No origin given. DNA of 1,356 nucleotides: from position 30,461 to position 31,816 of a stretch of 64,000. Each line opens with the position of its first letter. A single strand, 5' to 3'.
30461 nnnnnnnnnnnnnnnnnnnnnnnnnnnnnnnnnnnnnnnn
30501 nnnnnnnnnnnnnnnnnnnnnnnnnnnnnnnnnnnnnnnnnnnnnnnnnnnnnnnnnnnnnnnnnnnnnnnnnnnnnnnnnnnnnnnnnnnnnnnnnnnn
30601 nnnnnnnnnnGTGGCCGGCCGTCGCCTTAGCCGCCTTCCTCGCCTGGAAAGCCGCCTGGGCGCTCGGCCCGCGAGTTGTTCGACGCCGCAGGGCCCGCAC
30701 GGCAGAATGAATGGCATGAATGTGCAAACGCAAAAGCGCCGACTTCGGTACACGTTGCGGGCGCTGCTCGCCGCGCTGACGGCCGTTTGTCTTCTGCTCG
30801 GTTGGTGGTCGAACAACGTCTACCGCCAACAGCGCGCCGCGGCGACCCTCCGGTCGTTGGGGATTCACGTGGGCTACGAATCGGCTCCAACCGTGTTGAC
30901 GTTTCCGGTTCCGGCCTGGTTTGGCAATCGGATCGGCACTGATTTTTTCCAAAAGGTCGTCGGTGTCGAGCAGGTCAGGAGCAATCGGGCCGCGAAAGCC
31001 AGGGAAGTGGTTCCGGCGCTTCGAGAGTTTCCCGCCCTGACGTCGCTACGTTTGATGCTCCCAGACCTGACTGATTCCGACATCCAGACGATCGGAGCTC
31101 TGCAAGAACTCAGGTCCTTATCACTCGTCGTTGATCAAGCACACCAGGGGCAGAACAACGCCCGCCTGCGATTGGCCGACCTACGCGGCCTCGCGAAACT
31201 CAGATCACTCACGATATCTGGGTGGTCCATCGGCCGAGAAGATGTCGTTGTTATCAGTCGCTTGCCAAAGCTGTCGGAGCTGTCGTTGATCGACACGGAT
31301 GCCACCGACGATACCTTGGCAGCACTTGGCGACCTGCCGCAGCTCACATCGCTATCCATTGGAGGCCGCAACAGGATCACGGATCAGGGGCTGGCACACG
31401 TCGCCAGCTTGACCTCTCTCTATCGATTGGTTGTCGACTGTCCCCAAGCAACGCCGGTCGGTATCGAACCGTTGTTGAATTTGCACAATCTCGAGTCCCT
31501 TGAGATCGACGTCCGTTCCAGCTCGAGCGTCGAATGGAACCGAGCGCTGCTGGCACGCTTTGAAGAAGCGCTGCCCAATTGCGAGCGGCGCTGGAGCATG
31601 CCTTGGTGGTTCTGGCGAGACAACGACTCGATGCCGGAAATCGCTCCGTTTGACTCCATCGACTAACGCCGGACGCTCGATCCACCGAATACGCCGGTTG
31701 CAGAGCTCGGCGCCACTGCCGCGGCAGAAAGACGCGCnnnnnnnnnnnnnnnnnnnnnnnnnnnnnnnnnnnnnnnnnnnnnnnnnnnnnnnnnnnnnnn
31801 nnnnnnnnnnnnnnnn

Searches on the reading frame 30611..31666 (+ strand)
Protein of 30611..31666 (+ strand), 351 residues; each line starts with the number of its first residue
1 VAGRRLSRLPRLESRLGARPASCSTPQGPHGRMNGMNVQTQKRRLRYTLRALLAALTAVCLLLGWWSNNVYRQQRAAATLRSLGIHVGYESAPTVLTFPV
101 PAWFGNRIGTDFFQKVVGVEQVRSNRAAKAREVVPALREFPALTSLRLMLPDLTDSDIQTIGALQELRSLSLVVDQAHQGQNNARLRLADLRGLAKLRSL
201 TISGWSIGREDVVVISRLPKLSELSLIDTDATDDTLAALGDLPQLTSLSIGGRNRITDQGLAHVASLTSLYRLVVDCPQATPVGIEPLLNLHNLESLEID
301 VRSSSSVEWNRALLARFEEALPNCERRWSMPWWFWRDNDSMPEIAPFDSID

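Call 86: search_protein_families(library=pfam, proteins=[window:30611-31666:+], max_evalue=0.001)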
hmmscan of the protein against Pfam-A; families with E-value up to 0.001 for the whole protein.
window:30611-31666:+ (351 aa): 6 families
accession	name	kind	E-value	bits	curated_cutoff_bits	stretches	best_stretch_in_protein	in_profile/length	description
PF23598.1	LRR_14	-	1.1e-11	44.5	40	1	183-314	35-160/353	Leucine-rich repeat region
PF24758.1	LRR_At5g56370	-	1.1e-05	25.6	27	1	163-254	9-97/227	FBD-associated F-box protein At5g56370, LRR repeats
PF25013.1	LRR_Zer-1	-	1.4e-05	25.7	27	0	191-256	4-67/137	Zer-1-like, Leucine-rich repeats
PF25019.1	LRR_R13L1-DRL21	-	3.4e-05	24.2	27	1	165-251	37-125/127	R13L1/DRL21 LRRs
PF12799.13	LRR_4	-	9.6e-05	23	27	0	243-279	1-35/44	Leucine Rich repeats (2 copies)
PF13855.12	LRR_8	-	0.00012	22.2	27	0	196-256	2-61/61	Leucine rich repeat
